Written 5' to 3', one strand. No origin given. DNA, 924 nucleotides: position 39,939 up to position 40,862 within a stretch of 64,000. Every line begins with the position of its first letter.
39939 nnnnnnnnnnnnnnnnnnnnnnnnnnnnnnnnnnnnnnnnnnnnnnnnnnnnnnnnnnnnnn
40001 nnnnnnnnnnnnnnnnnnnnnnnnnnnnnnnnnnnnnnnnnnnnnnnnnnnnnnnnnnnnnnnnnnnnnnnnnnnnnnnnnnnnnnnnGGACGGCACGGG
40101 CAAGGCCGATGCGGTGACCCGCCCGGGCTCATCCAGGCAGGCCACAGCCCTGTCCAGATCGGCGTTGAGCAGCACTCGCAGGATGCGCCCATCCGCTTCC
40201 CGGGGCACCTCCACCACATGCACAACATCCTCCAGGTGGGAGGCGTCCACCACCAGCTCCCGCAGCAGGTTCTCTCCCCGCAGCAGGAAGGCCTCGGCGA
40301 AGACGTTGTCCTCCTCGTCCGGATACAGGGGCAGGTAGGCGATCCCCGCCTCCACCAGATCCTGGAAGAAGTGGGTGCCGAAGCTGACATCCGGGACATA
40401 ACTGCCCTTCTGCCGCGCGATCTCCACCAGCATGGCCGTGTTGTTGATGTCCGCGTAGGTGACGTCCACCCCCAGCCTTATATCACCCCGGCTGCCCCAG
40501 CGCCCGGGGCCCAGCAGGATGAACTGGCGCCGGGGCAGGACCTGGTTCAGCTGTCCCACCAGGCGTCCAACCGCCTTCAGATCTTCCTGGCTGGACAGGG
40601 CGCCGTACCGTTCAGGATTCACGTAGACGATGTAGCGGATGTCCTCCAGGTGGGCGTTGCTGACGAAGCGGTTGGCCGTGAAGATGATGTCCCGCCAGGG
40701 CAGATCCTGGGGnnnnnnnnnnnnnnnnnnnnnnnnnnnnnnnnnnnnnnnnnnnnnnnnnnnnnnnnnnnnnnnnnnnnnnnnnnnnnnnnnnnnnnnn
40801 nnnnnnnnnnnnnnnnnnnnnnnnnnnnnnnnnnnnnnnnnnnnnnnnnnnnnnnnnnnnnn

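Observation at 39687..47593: Sigma-54 activator, sigma-54-type promoter, gdhA and two translationally coupled PEP/pyruvate-binding ATP-grasp paralogues: candidate uncharacterised sensory/modification module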

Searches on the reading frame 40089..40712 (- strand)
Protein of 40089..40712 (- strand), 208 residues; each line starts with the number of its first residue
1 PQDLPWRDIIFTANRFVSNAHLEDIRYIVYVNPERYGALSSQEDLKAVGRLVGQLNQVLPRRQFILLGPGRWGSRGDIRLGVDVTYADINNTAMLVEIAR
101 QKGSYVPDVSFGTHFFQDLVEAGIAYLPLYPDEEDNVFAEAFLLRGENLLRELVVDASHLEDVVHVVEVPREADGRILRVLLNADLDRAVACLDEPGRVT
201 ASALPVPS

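Call 48: search_solved_structures(query=A4, max_evalue=10, show_alignments=3)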
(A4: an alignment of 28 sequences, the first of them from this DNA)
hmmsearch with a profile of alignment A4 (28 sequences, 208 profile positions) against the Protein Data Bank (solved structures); distinct sequences matched with E-value up to 10: 7.
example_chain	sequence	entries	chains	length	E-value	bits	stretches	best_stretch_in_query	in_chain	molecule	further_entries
4b93_A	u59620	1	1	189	0.25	13.9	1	108-166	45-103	VESICLE-ASSOCIATED MEMBRANE PROTEIN 7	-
2dmw_A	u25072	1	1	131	0.37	13.3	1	108-160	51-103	synaptobrevin-like 1 variant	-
6s6h_A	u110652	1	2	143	0.4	13.2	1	134-202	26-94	Chromosome-partitioning protein ParB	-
2vx8_A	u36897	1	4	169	0.66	12.5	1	108-160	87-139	NUCLEOPORIN-LIKE PROTEIN RIP, VESICLE-ASSOCIATED MEMBRANE PROTEIN 7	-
4afi_A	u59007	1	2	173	0.68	12.5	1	108-159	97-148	AP-3 COMPLEX SUBUNIT DELTA-1, VESICLE-ASSOCIATED MEMBRANE PROTEIN 7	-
6t1f_A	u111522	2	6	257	1.3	11.6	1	134-202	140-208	Chromosome-partitioning protein ParB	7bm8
4v61_BD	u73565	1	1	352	1.7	11.2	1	99-168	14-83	Ribosomal Protein L1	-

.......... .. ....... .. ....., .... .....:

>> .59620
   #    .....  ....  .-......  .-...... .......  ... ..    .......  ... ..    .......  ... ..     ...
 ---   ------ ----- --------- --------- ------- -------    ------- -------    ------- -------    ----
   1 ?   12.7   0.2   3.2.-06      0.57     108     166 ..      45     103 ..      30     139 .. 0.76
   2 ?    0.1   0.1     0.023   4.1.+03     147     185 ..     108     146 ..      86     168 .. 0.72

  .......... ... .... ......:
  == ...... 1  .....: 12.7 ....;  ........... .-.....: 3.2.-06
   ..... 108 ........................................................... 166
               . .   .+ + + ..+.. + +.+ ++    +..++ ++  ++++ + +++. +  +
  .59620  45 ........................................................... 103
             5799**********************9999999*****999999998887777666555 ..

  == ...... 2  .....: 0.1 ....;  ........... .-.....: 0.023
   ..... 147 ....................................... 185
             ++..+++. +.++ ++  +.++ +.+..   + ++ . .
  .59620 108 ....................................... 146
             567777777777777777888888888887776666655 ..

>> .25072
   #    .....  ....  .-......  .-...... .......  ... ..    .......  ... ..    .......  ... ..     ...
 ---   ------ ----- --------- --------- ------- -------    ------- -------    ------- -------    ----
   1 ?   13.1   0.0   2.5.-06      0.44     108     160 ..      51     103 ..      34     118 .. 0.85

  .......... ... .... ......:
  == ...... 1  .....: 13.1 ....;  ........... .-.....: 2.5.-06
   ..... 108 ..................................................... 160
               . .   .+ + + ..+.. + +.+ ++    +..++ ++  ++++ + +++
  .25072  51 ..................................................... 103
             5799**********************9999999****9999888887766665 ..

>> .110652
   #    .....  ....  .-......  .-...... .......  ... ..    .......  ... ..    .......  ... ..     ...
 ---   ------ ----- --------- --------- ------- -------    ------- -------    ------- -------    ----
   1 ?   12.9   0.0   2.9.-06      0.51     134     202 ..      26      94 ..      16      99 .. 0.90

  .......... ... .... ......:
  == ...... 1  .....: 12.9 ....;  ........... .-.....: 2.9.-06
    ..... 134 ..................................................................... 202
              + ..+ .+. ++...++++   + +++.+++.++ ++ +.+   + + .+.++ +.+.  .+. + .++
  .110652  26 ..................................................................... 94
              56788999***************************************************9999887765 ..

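Call 49: search_protein_families(library=pfam, alignment_id=A4, max_evalue=10)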
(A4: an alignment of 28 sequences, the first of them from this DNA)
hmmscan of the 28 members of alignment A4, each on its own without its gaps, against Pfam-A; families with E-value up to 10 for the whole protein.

A. member 1, seq(208 aa): 0 families

B. families by the number of members that match (of 28 scanned): 1 family
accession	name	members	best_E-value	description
PF25631.1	Inovirus_capsid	1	0.17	Inovirus capsid protein family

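Call 74: search_protein_representatives(alignment_id=A4)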
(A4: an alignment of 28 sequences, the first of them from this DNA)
Query: 28 sequences, 208 profile positions. Proteins with E-value up to 0.001 (for the whole library): 2339; up to 1e-10: 1681; up to 1e-30: 703. The best 150 are listed.
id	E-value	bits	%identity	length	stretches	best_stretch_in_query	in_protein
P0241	2.2e-136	468.2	-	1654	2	1-204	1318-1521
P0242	1.9e-126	435.8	-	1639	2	1-199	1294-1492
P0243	2.6e-123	425.5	-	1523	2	1-197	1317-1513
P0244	4.3e-81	287.6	-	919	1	1-197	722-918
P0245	1.3e-80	286.0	-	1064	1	1-205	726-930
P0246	6.3e-80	283.8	-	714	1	1-199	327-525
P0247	1.0e-78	279.8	-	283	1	1-198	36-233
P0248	1.4e-75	269.6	-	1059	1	1-202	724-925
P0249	9.6e-75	266.8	-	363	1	1-206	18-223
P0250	5.4e-74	264.4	-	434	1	1-195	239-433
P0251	3.2e-73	261.9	-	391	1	1-198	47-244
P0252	8.4e-73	260.5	-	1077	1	1-200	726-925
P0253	1.3e-72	259.9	-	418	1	1-198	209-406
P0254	4.9e-72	258.0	-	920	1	1-196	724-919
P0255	1.3e-71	256.7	-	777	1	1-194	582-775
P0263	5.0e-68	244.9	-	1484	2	6-171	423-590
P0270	4.7e-64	231.9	-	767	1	5-193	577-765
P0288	1.5e-54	200.8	-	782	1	1-195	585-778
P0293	1.7e-53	197.4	-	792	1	1-202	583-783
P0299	2.9e-52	193.4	-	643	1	1-197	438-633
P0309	1.0e-50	188.3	-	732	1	11-133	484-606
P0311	1.5e-50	187.8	-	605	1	1-199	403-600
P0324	5.1e-49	182.8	-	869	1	2-194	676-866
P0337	2.2e-48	180.7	-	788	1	1-192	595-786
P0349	2.6e-47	177.2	-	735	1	6-182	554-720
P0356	6.0e-47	176.0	-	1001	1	5-184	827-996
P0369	4.9e-46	173.1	-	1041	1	3-185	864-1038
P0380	1.7e-45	171.3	-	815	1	4-183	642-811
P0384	3.1e-45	170.4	-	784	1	1-194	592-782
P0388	4.4e-45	169.9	-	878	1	1-193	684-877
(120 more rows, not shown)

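Call 75: search_protein_families(library=pfam, proteins=[P0270, P0288, P0293, P0324, P0349, P0356, P0369, P0380, P0388, P0309], max_evalue=0.001)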
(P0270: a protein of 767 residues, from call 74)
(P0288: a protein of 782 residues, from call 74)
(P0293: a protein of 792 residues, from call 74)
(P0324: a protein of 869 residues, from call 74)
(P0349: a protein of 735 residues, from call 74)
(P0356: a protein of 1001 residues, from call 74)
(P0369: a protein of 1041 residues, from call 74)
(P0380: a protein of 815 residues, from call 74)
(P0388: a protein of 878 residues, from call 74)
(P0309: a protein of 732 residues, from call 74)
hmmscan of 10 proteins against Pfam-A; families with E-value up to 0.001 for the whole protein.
P0270 (767 aa): 1 family
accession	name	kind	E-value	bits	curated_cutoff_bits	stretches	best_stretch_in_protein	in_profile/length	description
PF01326.24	PPDK_N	-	3.1e-52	178.3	27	1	195-567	3-315/328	Pyruvate phosphate dikinase, AMP/ATP-binding domain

P0288 (782 aa): 1 family
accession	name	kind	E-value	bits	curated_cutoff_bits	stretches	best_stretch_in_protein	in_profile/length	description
PF01326.24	PPDK_N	-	1.8e-49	169.3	27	1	206-577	3-313/328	Pyruvate phosphate dikinase, AMP/ATP-binding domain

P0293 (792 aa): 1 family
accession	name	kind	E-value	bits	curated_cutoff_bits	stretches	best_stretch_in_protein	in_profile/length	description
PF01326.24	PPDK_N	-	7.5e-38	131.1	27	1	198-577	3-315/328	Pyruvate phosphate dikinase, AMP/ATP-binding domain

P0324 (869 aa): 1 family
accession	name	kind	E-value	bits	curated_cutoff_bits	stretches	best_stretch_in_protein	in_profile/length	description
PF01326.24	PPDK_N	-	4.8e-47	161.3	27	1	292-672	3-318/328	Pyruvate phosphate dikinase, AMP/ATP-binding domain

P0349 (735 aa): 1 family
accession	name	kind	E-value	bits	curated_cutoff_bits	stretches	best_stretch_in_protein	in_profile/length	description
PF01326.24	PPDK_N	-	3e-35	122.5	27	1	170-543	3-314/328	Pyruvate phosphate dikinase, AMP/ATP-binding domain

P0356 (1001 aa): 1 family
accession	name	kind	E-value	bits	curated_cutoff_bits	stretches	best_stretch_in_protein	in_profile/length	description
PF01326.24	PPDK_N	-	1.7e-34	120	27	1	444-826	3-323/328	Pyruvate phosphate dikinase, AMP/ATP-binding domain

P0369 (1041 aa): 3 families
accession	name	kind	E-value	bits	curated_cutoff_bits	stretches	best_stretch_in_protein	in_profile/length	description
PF01326.24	PPDK_N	-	1.2e-39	136.9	27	1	484-856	3-313/328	Pyruvate phosphate dikinase, AMP/ATP-binding domain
PF00072.30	Response_reg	-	3.3e-06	27.7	30.2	0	86-168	3-81/111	Response regulator receiver domain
PF19027.5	DUF5752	-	0.00011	22.1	23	0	381-457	19-108/208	Family of unknown function (DUF5752)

P0380 (815 aa): 2 families
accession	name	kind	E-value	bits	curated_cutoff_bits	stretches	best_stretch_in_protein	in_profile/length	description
PF01326.24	PPDK_N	-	7.5e-41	140.9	27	1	257-632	2-315/328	Pyruvate phosphate dikinase, AMP/ATP-binding domain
PF00072.30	Response_reg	-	8.8e-05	23.1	30.2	1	75-133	24-82/111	Response regulator receiver domain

P0388 (878 aa): 1 family
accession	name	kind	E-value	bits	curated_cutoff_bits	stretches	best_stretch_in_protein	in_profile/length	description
PF01326.24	PPDK_N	-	8.5e-46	157.2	27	1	303-679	3-316/328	Pyruvate phosphate dikinase, AMP/ATP-binding domain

P0309 (732 aa): 1 family
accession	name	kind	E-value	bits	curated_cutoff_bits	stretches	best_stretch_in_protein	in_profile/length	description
PF01326.24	PPDK_N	-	9e-39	134.1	27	1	124-358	19-249/328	Pyruvate phosphate dikinase, AMP/ATP-binding domain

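Call 108: find_encoding_contigs(protein=P0270, flank=6000, max_places=4)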
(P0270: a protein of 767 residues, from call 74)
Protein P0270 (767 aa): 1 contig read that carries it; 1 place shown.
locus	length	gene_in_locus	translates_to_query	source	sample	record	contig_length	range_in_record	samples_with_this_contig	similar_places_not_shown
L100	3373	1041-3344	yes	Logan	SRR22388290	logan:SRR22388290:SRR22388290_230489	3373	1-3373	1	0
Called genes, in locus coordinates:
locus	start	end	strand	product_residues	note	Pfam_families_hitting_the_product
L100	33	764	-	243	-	PF01969:Ni_insertion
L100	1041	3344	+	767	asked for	PF01326:PPDK_N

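Call 109: search_protein_families(library=pfam, proteins=[P0263, P0243, P0244, P0299, P0311], max_evalue=0.001)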
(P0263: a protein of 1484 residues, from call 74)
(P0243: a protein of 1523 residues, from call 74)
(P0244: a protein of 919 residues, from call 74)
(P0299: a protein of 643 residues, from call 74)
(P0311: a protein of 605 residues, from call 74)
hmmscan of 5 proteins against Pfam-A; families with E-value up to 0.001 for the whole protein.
P0263 (1484 aa): 1 family
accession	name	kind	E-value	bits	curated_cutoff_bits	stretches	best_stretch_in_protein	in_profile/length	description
PF01326.24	PPDK_N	-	5.2e-86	289.3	27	2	56-413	4-316/328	Pyruvate phosphate dikinase, AMP/ATP-binding domain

P0243 (1523 aa): 1 family
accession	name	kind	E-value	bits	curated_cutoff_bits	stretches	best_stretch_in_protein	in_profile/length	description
PF01326.24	PPDK_N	-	2.5e-83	280.5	27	2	941-1317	4-321/328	Pyruvate phosphate dikinase, AMP/ATP-binding domain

P0244 (919 aa): 1 family
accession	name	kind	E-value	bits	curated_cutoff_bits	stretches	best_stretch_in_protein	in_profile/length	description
PF01326.24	PPDK_N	-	4.8e-58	197.4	27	1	344-725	3-324/328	Pyruvate phosphate dikinase, AMP/ATP-binding domain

P0299 (643 aa): 1 family
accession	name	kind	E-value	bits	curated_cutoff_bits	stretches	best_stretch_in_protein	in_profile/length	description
PF01326.24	PPDK_N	-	1.5e-48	166.2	27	1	60-431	3-314/328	Pyruvate phosphate dikinase, AMP/ATP-binding domain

P0311 (605 aa): 1 family
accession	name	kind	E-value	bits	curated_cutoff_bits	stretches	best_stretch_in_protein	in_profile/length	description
PF01326.24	PPDK_N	-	1.2e-44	153.4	27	1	20-395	5-311/328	Pyruvate phosphate dikinase, AMP/ATP-binding domain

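Call 110: find_encoding_contigs(protein=P0288, flank=6000, max_places=3)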
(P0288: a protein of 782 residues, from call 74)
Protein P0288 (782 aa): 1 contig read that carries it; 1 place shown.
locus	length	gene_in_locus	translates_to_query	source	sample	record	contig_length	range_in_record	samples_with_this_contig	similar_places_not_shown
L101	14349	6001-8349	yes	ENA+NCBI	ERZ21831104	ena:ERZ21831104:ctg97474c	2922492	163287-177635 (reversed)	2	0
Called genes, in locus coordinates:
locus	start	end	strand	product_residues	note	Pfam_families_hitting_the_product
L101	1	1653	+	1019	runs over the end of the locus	PF00873:ACR_tran, PF02355:SecD_SecF_C (weak)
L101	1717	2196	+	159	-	-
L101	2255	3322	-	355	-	PF00478:IMPDH, PF01070:FMN_dh, PF03060:NMO (faint), PF01645:Glu_synthase (weak)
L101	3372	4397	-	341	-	PF01926:MMR_HSR1, PF02421:FeoB_N (weak), PF02824:TGS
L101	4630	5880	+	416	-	PF02812:ELFV_dehydrog_N, PF00208:ELFV_dehydrog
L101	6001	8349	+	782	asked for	PF01326:PPDK_N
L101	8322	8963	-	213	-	PF00485:PRK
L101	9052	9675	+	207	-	PF01712:dNK, PF13238:AAA_18 (weak)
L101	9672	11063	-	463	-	PF07690:MFS_1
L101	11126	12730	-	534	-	-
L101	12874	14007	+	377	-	PF02826:2-Hacid_dh_C (faint), PF05222:AlaDh_PNT_N, PF01262:AlaDh_PNT_C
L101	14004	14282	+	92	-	PF12769:PNTB_4TM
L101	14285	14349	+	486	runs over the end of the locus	PF02233:PNTB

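Call 111: find_encoding_contigs(protein=P0293, flank=6000, max_places=3)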
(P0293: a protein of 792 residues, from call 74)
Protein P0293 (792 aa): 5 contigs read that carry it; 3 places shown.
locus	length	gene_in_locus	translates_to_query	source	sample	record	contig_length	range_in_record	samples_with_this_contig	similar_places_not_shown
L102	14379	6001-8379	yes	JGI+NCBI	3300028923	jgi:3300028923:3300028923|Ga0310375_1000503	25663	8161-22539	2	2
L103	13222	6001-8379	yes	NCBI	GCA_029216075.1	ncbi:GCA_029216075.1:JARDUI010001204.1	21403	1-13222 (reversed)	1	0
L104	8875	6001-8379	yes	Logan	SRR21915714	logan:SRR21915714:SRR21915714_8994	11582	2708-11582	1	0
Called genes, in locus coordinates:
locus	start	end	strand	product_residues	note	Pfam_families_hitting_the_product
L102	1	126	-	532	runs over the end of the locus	PF02310:B12-binding (faint), PF19864:Radical_SAM_N2, PF04055:Radical_SAM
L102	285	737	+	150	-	PF00293:NUDIX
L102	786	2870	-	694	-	-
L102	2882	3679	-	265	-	-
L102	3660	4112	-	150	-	-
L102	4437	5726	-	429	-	PF28597:T2SSF_N, PF00482:T2SSF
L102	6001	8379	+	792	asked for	PF01326:PPDK_N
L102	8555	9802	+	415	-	-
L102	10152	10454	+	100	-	PF18291:HU-HIG, PF00216:Bac_DNA_binding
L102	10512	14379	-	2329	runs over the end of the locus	?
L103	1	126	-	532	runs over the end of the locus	PF02310:B12-binding (faint), PF19864:Radical_SAM_N2, PF04055:Radical_SAM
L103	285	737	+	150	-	PF00293:NUDIX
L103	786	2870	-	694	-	-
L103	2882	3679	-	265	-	-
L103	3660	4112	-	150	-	-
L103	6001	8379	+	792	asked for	PF01326:PPDK_N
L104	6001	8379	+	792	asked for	PF01326:PPDK_N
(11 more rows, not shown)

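Call 112: find_encoding_contigs(protein=P0324, flank=6000, max_places=3)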
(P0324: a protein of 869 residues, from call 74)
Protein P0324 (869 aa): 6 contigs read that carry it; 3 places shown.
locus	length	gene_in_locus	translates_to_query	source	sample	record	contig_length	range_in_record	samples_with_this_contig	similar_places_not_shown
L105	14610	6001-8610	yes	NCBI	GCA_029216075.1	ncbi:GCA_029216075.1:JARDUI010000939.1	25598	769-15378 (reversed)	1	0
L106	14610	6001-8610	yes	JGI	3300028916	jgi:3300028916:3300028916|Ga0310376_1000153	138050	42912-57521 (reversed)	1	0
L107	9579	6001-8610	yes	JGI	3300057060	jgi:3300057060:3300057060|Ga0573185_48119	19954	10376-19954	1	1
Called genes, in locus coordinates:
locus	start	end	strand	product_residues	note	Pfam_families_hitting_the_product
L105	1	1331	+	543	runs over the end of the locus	PF13231:PMT_2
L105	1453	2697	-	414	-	PF02812:ELFV_dehydrog_N, PF00208:ELFV_dehydrog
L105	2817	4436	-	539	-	PF01645:Glu_synthase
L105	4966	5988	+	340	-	PF08461:WHD_RNase_R, PF01995:NRD1_2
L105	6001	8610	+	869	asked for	PF01326:PPDK_N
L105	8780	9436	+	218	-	PF00702:Hydrolase, PF12710:HAD (weak), PF13419:HAD_2, PF13242:Hydrolase_like (weak)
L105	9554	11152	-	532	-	PF01609:DDE_Tnp_1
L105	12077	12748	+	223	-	PF00464:SHMT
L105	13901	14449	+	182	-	PF00691:OmpA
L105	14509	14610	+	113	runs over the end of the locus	-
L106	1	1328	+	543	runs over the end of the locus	PF13231:PMT_2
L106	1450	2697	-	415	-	PF02812:ELFV_dehydrog_N, PF00208:ELFV_dehydrog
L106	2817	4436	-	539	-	PF01645:Glu_synthase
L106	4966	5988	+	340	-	PF08461:WHD_RNase_R, PF01995:NRD1_2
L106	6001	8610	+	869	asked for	PF01326:PPDK_N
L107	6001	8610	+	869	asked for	PF01326:PPDK_N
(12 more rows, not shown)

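Call 113: find_encoding_contigs(protein=P0337, flank=5000, max_places=2)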
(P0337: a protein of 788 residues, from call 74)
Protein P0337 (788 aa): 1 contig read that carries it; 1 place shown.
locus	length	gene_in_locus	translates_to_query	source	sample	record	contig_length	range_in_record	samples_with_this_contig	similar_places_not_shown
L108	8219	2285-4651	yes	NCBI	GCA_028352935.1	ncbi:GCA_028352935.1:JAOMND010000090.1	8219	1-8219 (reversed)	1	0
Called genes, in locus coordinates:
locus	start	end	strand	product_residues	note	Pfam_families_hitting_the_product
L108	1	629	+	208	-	?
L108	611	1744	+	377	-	-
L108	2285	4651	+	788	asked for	PF01326:PPDK_N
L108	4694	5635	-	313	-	PF01384:PHO4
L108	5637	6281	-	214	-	PF01865:PhoU_div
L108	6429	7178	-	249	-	PF00005:ABC_tran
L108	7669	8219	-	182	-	PF01207:Dus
